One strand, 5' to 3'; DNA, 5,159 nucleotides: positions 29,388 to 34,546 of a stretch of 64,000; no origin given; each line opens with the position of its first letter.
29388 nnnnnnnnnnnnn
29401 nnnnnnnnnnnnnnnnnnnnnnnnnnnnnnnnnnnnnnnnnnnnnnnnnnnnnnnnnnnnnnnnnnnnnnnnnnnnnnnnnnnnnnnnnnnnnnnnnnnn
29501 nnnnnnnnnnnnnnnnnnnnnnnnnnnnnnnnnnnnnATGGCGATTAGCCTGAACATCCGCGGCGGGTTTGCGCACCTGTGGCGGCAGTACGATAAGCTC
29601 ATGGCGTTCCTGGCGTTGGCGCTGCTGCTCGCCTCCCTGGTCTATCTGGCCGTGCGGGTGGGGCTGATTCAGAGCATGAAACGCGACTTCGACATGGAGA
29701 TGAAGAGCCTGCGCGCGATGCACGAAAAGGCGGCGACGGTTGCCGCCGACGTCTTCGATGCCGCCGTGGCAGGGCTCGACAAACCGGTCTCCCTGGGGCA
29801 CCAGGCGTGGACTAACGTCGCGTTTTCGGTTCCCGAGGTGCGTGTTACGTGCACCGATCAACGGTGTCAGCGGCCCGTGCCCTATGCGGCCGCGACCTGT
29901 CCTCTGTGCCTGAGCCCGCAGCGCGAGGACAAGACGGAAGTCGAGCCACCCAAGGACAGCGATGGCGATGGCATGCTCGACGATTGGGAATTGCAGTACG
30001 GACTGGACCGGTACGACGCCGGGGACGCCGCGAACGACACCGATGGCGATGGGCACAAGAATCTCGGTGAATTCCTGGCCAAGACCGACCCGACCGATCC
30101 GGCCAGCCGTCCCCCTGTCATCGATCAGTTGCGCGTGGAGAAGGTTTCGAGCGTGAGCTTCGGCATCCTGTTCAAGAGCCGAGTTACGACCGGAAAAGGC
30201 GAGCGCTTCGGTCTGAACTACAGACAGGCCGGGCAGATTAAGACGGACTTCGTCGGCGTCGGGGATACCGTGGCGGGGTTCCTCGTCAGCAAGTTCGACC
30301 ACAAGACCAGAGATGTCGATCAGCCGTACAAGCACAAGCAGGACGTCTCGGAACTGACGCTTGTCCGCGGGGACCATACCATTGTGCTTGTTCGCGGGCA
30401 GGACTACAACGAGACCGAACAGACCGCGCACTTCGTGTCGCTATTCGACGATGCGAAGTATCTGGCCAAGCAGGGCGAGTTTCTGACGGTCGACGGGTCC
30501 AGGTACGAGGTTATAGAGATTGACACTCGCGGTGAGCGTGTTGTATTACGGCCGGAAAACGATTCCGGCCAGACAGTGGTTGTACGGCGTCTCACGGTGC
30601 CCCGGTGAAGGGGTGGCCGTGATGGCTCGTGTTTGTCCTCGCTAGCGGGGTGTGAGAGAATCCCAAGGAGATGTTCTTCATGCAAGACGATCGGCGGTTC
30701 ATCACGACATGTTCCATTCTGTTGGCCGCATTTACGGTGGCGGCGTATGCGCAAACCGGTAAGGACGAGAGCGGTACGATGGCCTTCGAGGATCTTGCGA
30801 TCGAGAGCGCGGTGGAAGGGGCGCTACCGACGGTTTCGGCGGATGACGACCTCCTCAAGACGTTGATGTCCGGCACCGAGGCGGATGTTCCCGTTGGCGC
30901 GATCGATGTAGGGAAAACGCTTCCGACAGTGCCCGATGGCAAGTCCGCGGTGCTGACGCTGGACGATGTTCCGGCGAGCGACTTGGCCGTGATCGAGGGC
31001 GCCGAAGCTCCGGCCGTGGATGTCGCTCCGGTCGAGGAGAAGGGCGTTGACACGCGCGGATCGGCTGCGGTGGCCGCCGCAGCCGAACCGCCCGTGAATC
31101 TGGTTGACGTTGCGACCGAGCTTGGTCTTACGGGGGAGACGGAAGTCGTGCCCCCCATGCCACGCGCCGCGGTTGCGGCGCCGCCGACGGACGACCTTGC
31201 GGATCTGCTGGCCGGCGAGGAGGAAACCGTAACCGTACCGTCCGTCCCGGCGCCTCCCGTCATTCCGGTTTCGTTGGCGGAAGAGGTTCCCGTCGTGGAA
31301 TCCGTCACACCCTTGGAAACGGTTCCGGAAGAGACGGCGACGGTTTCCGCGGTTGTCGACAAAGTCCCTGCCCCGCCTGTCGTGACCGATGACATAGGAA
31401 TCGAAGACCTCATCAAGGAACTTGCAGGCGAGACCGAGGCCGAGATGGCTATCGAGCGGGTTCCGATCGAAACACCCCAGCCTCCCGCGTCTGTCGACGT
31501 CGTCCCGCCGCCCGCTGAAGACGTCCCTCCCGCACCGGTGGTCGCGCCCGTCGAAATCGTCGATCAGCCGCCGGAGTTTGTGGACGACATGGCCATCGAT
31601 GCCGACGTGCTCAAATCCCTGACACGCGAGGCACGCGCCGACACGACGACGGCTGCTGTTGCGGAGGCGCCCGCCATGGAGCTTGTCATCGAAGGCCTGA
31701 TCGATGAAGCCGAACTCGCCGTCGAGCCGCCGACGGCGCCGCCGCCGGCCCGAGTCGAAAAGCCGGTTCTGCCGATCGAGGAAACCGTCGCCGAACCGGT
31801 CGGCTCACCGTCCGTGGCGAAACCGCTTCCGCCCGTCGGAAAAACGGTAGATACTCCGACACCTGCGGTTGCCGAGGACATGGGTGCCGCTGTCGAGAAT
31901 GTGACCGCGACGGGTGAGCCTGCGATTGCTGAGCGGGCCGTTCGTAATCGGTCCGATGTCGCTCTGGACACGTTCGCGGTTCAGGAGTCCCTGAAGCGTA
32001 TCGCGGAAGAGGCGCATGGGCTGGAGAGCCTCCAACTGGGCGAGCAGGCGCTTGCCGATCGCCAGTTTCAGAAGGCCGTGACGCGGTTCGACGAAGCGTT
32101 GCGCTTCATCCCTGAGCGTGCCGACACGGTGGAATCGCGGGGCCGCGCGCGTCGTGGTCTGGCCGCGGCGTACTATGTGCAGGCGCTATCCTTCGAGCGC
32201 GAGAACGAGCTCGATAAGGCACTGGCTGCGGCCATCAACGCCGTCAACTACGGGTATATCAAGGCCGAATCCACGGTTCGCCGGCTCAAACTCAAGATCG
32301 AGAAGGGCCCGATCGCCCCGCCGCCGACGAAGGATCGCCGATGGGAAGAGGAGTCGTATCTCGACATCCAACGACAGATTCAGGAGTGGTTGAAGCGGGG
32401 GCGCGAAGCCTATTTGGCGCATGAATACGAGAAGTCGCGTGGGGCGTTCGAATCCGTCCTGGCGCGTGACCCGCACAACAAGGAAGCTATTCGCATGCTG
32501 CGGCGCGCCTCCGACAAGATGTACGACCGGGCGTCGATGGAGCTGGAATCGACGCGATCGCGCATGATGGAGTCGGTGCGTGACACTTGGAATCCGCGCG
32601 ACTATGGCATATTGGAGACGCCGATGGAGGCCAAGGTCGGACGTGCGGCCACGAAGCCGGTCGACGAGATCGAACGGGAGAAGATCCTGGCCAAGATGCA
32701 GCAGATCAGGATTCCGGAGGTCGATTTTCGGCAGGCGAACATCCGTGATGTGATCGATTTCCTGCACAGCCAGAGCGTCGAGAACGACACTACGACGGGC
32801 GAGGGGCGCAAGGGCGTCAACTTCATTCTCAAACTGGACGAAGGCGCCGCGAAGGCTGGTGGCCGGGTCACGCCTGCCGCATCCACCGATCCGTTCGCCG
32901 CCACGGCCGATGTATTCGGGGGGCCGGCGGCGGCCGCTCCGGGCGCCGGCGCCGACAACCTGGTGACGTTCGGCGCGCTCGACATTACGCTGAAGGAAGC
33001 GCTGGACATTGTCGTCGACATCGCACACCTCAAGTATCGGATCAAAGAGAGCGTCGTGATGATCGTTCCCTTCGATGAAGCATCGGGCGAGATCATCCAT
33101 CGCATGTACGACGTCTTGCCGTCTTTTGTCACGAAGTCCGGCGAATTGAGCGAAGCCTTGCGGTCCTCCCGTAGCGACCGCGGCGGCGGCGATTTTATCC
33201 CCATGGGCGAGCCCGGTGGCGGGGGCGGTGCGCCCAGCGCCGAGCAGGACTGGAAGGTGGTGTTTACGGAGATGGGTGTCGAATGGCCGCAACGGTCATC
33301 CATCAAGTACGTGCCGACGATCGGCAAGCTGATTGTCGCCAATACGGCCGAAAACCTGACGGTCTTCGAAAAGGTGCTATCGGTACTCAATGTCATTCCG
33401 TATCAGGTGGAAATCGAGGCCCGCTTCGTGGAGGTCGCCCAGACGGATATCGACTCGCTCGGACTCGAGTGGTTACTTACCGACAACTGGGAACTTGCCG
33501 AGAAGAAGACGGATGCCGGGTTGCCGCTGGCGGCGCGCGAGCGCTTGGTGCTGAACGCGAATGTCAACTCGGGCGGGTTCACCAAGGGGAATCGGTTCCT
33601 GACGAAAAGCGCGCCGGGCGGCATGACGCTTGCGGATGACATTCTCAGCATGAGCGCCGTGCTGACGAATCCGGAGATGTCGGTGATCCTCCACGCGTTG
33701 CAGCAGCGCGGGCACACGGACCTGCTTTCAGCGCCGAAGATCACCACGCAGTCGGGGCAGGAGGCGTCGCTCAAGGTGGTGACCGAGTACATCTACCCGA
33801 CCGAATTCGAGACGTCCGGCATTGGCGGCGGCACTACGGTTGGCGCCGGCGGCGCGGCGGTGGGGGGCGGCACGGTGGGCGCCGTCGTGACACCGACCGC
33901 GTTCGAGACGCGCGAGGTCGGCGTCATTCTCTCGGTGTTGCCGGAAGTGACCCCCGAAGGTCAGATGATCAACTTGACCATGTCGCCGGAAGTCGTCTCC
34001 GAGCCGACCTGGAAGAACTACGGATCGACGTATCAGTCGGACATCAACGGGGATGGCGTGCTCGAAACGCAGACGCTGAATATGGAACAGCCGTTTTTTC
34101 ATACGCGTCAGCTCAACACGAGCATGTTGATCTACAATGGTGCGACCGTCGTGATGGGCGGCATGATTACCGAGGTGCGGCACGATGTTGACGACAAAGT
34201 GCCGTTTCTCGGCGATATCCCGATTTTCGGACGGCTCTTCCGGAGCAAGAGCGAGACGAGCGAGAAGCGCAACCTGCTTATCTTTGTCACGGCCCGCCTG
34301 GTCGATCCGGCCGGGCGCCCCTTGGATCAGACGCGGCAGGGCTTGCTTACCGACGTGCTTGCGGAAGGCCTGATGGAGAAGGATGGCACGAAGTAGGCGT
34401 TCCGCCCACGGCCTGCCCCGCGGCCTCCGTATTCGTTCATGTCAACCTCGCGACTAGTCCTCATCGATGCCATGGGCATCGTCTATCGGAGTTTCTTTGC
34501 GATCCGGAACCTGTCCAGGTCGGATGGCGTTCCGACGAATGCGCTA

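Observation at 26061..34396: PVC-type pilus/secretin assembly operon: PilM-PilN fusion, PilO-like, Ca-binding zinc-ribbon protein and a giant secretin, with no pilin or ATPase in view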

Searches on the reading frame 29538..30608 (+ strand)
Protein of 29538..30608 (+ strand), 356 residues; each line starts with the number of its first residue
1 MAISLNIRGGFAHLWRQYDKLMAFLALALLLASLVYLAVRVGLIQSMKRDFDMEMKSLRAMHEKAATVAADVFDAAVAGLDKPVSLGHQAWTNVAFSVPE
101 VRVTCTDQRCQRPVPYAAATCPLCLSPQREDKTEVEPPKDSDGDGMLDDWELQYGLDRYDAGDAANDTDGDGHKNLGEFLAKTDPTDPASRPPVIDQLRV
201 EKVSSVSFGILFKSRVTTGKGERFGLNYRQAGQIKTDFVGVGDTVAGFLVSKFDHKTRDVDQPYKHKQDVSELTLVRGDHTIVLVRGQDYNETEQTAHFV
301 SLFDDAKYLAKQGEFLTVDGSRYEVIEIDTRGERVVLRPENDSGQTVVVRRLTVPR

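Call 4: search_protein_families(library=pfam, proteins=[window:29538-30608:+], max_evalue=0.1)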
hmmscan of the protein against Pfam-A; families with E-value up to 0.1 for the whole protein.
window:29538-30608:+ (356 aa): 3 families
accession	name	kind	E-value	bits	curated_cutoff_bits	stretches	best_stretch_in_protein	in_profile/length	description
PF18884.5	TSP3_bac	-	0.0055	17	25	1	140-155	1-16/22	Bacterial TSP3 repeat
PF24388.1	Permuted_GreAB-C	-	0.069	13.3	27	0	328-350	30-52/54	Permuted GreAB-C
PF10571.15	UPF0547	-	0.091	13.4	29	0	109-124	5-20/26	Uncharacterised protein family UPF0547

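Call 5: search_protein_families(library=ncbifam, proteins=[window:29538-30608:+], max_evalue=0.1)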
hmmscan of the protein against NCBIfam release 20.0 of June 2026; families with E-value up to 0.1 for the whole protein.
window:29538-30608:+ (356 aa): 3 families
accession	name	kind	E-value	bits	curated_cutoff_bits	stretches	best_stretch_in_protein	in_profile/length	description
NF042425.1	Amuc_1099_fam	equivalog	1.8e-18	67.2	50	1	111-275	74-245/321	Amuc_1099 family pilus-like system protein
NF047639.1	throspo3_MtsD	equivalog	4.8e-06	25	800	1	140-187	482-529/651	cell-cell cohesion protein MtsD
NF041410.1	XopAW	subfamily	0.057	13.2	120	1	140-192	113-171/235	XopAW family type III secretion system calcium-binding effector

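Call 35: find_homologous_proteins(query=window:29538-30608:+, max_evalue=0.001)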
Query window:29538-30608:+ (356 aa): 17 proteins with E <= 0.001 among 8000 candidates.
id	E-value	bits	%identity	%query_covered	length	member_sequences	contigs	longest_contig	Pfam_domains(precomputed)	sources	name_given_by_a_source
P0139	1.1e-237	806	100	100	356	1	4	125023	-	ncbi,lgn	-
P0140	3.6e-149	514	66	100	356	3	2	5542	-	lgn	-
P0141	5.1e-98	346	51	96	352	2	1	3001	PF18884.6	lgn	-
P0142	1.1e-95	339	50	96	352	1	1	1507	-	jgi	-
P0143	3.0e-81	291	45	94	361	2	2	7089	-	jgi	-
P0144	4.7e-75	271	42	98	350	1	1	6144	-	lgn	-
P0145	1.1e-70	256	42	97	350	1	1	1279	-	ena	-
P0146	9.3e-65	237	38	98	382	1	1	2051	-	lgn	-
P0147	9.2e-42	161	34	95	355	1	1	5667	PF18884.6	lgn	-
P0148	8.2e-39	152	32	94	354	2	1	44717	PF18884.6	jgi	jgi:hypothetical protein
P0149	6.6e-36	142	32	99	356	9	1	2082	PF18884.6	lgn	-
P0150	1.2e-19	89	32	50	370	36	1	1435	PF18884.6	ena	-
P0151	6.1e-19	86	25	90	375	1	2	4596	PF18884.6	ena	-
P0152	5.4e-15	73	52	13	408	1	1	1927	PF18884.6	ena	-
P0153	4.6e-10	57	28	92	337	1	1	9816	-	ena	-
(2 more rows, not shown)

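Call 41: search_solved_structures(query=A2, max_evalue=10, show_alignments=1)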
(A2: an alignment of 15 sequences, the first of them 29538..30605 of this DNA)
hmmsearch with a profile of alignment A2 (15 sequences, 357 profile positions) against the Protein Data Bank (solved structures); distinct sequences matched with E-value up to 10: 86 (the best 60 are shown).
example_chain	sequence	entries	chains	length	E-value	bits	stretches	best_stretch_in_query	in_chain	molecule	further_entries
2i18_A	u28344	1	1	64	0.0022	20.4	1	134-175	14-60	Calcium-binding protein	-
2m7n_A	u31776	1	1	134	0.0036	19.7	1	134-175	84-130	Calcium-binding protein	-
1jfj_A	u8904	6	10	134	0.0056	19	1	134-175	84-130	CALCIUM-BINDING PROTEIN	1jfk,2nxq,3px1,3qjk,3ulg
2kxw_A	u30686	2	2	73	0.018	17.3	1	132-175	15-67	Calmodulin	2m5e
1exr_A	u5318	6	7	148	0.082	15.2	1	132-175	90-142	CALMODULIN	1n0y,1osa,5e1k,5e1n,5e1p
1clm_A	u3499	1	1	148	0.083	15.2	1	132-175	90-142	CALMODULIN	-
2jnx_A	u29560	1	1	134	0.12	14.7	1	134-176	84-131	Calcium binding protein 2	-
2j42_A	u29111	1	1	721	0.27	13.5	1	127-148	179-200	C2 TOXIN COMPONENT-II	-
7jts_t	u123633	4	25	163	0.27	13.5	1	134-186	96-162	Calmodulin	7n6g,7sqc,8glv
2b1u_A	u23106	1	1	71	0.34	13.1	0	160-175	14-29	Calmodulin-like protein 5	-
1y6w_A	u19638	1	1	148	0.39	13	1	134-175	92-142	Calmodulin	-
3t0p_A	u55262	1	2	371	0.49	12.6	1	282-353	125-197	DNA polymerase III, beta subunit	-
1k9u_A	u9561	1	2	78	0.51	12.6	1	152-176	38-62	Polcalcin Phl p 7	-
2lvi_A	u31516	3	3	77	0.53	12.5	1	152-176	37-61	Polcalcin Phl p 7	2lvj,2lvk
2k0j_A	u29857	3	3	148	0.72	12.1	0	153-175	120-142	calmodulin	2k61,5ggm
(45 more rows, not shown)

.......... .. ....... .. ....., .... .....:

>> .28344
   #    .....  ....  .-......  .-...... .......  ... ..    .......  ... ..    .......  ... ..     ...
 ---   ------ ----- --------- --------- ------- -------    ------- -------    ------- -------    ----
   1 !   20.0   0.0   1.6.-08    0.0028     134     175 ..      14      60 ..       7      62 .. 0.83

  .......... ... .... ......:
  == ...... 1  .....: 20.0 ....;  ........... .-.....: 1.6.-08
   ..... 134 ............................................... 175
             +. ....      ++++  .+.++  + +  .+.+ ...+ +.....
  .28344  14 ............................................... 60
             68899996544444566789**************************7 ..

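Call 51: predict_structure(alignment_id=A2)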
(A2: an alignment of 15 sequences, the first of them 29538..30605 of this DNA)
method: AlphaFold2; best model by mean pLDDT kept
length: 356 residues; sequences in the alignment: 15
mean_pLDDT: 80.7   pTM: 0.44
mean pLDDT of the five models: 80.7, 78.6, 73.6, 71.0, 70.8
residues with pLDDT >= 90: 101; 70-90: 192; 50-70: 41; < 50: 22
segments of 3 or more residues with pLDDT < 50: 1-6, 89-99
pLDDT, mean of each block of 10 residues (from residue 1): 47 68 90 89 83 72 62 74 55 47 81 82 81 69 91 92 89 87 88 81 85 91 91 88 91 92 81 87 90 86 84 86 87 87 81 59
secondary structure, 60 per line:
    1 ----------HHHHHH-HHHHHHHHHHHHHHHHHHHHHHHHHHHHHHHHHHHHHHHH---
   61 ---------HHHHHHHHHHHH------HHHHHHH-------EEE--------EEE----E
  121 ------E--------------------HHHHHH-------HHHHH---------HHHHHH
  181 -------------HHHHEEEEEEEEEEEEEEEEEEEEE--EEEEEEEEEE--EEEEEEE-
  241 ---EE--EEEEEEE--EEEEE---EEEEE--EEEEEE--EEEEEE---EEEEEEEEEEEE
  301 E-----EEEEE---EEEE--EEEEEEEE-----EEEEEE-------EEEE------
elements in order: H11-16 H18-57 H70-81 H88-94 E102-104 E113-115 H148-153 H161-165 H175-180 H194-197 E198-218 E221-230 E233-239 E248-254 E257-261 E265-269 E272-277 E280-285 E289-301 E307-311 E315-318 E321-328 E334-339 E347-350

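Call 54: fold_search(model_id=the predicted structure, library=pdb)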
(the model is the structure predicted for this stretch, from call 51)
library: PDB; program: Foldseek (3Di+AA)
matches with E <= 10: 657; with E <= 0.001: 0
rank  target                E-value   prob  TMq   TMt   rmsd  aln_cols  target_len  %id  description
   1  5hdw                  2.8e-02  0.12  0.06  0.14  17.3       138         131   12  ApaG Domain of FBxo3 (released 2016-04-06)
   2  9kbf_C                8.1e-02  0.09  0.07  0.07  16.7       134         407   11  Cryo-EM structure of the SKP1-FBXO3 complex (released 2025-02-19)
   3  2f1e_MODEL_1_A        1.1e-01  0.08  0.06  0.14  16.5       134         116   13  Solution structure of ApaG protein (released 2006-10-24)
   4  9kbd_C                1.2e-01  0.08  0.08  0.07  17.8       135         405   10  Cryo-EM structure of the CUL1-RBX1-SKP1-FBXO3 SCF ubiquition ligase complex (released 2025-02-19)
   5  2zwa_B                1.5e-01  0.07  0.12  0.07  20.3       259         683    8  Crystal structure of tRNA wybutosine synthesizing enzyme TYW4 (released 2009-06-02)
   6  1xq4_A                1.6e-01  0.09  0.08  0.17  15.9       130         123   10  Crystal Structure of the Putative ApaA Protein from Bordetella pertussis, Northeast Structural Genomics Target BeR40 (released 2004-11-09)
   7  1xq4_C                1.6e-01  0.08  0.07  0.15  15.1       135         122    9  Crystal Structure of the Putative ApaA Protein from Bordetella pertussis, Northeast Structural Genomics Target BeR40 (released 2004-11-09)
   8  7uw8                  2.1e-01  0.15  0.10  0.15  18.0       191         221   12  Drosophila melanogaster setdb1-tuor domain (released 2022-08-10)
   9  6i8b_E                2.1e-01  0.11  0.08  0.14  19.3       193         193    8  Crystal structure of Spindlin1 in complex with the inhibitor VinSpinIn (released 2018-12-05)
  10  7om8_Y                2.6e-01  0.06  0.09  0.14  22.4       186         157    7  Beta2 appendage domain of AP2 bound to terminal domains beneath the hub of the 28 triskelia mini clathrin coat complex (released 2021-08-11)
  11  8uvv                  2.7e-01  0.04  0.07  0.06  21.3       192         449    8  The NanJ sialidase catalytic domain in complex with Neu5Ac (released 2024-09-04)
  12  3gc3_B                3.0e-01  0.06  0.09  0.09  23.0       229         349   11  Crystal Structure of Arrestin2S and Clathrin (released 2009-08-25)
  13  4p07_A                3.0e-01  0.06  0.09  0.07  20.4       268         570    7  Bacterial aryl sulfotransferase (ASST) soaked with human urine (released 2014-03-26)
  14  3fvq_A                3.0e-01  0.05  0.05  0.06  18.1       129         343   14  Crystal structure of the nucleotide binding domain FbpC complexed with ATP (released 2009-08-25)
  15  3o44_A                3.2e-01  0.02  0.05  0.04  30.9       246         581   10  Crystal Structure of the Vibrio cholerae Cytolysin (HlyA) Heptameric Pore (released 2011-04-20)
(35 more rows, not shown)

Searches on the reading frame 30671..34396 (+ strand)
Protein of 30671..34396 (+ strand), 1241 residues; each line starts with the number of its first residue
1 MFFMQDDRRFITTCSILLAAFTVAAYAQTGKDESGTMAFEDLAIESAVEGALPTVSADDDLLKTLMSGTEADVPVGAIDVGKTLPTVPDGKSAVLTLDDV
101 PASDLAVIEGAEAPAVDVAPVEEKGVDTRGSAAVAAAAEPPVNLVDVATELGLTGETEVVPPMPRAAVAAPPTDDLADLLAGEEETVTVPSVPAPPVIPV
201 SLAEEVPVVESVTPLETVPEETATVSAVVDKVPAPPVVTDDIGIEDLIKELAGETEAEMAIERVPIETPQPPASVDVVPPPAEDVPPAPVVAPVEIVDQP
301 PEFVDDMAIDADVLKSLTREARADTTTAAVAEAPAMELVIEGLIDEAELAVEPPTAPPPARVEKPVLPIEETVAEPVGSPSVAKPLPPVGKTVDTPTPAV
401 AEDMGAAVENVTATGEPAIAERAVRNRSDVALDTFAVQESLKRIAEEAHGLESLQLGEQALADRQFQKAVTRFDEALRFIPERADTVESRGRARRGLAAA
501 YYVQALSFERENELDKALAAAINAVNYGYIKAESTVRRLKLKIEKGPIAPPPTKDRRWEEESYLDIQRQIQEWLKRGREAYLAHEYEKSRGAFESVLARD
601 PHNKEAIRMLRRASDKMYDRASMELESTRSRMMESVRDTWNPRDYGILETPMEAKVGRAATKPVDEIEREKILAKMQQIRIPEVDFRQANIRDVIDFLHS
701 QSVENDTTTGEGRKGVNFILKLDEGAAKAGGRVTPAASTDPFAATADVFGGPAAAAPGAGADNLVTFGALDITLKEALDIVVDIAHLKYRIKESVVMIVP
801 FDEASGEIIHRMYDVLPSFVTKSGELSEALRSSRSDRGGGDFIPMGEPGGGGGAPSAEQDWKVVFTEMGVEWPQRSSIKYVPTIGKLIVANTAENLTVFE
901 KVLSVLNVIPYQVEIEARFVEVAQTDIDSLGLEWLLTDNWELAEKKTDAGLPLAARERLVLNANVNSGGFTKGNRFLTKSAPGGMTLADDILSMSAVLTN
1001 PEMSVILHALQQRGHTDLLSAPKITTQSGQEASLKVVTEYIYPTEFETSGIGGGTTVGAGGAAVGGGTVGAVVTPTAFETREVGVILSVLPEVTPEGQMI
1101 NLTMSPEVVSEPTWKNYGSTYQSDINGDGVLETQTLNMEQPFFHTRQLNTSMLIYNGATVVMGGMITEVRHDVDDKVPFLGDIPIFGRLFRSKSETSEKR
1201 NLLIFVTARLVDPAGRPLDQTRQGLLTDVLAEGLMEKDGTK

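Call 4: search_protein_families(library=pfam, proteins=[window:30671-34396:+], max_evalue=0.1)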
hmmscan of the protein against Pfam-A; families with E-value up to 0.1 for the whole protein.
window:30671-34396:+ (1241 aa): 2 families
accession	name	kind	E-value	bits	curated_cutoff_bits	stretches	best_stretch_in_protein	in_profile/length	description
PF00263.26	Secretin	-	1.3e-37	129.5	27.5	1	1009-1212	1-169/169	Bacterial type II and III secretion system protein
PF07719.23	TPR_2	-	0.00085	19.7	27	0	572-603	3-34/34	Tetratricopeptide repeat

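Call 5: search_protein_families(library=ncbifam, proteins=[window:30671-34396:+], max_evalue=0.1)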
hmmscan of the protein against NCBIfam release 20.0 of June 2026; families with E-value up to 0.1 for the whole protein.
window:30671-34396:+ (1241 aa): 8 families
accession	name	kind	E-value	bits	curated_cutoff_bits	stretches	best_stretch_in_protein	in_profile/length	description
NF042912.1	Amuc_1098_fam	equivalog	1.6e-133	446.5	750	1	432-1219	23-804/805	Amuc_1098 family type IV pilus outer membrane protein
TIGR02517.1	type_II_gspD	equivalog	1.5e-47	162.4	351.35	1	834-1212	261-591/600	type II secretion system secretin GspD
TIGR02515.1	IV_pilus_PilQ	subfamily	2.2e-40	138.9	284.35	2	1126-1211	342-427/428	type IV pilus secretin PilQ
TIGR02519.1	pilus_MshL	equivalog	3.4e-34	118.2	250.2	1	883-1210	6-289/290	pilus (MSHA type) biogenesis protein MshL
NF010083.0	PRK13568.1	equivalog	1.9e-21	76.3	554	1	1146-1211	352-417/419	DNA uptake porin HofQ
TIGR02516.1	type_III_yscC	equivalog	3.2e-21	75.4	238.45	2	1126-1212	381-462/463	type III secretion system outer membrane ring subunit SctC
NF007851.2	PRK10560.1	exception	8.6e-17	61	598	1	1146-1212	344-410/412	DNA uptake porin HofQ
NF011873.0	PRK15346.1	equivalog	1.3e-13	50.5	524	2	1142-1203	425-486/499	EscC/YscC/HrcC family type III secretion system outer membrane ring protein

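Call 44: search_solved_structures(query=window:30680-34393:+, max_evalue=0.001, show_alignments=0)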
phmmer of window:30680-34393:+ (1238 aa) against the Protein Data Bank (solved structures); distinct sequences matched with E-value up to 0.001: 20.
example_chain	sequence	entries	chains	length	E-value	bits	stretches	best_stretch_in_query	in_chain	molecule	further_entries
4av2_A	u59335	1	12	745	6.2e-20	73.9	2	1123-1215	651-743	TYPE IV PILUS BIOGENESIS AND COMPETENCE PROTEIN PILQ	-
6hcg_A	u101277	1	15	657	2e-17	65.6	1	883-1208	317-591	Type II secretion system protein D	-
9k8v_A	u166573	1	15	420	2.4e-17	65.3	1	890-1209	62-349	General secretion pathway protein D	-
6i1y_A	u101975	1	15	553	3.7e-17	64.7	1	884-1216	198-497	General secretion pathway protein GspD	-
5wq9_A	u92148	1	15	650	4.3e-17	64.5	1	890-1209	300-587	Type II secretion system protein D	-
6w6m_A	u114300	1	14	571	4.4e-17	64.4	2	1135-1208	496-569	Type IV pilus secretin PilQ family protein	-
6i1x_A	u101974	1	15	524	6.2e-17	63.9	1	1121-1208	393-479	Type II secretion system protein D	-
5wq8_A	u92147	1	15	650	8.8e-17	63.5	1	891-1209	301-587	Type II secretion system protein D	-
5wq7_A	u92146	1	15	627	2.1e-16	62.2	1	898-1208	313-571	Putative type II secretion system protein D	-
9sh1_A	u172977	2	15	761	2.1e-15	58.9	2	1124-1208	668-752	Type IV pilus biogenesis and competence protein PilQ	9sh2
9x0w_A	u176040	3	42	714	2.7e-15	58.5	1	1137-1209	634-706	Fimbrial assembly protein PilQ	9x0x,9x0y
6ve2_A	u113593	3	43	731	2.8e-15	58.5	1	873-1209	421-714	Fimbrial assembly protein PilQ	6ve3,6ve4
5w68_A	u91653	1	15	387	1.7e-14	55.9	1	884-1208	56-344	Putative type II secretion protein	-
5zdh_A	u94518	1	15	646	4.8e-14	54.4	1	884-1208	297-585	Type II secretion system protein D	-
5wln_G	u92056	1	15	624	2.2e-13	52.2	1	1138-1211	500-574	Type II secretion system protein D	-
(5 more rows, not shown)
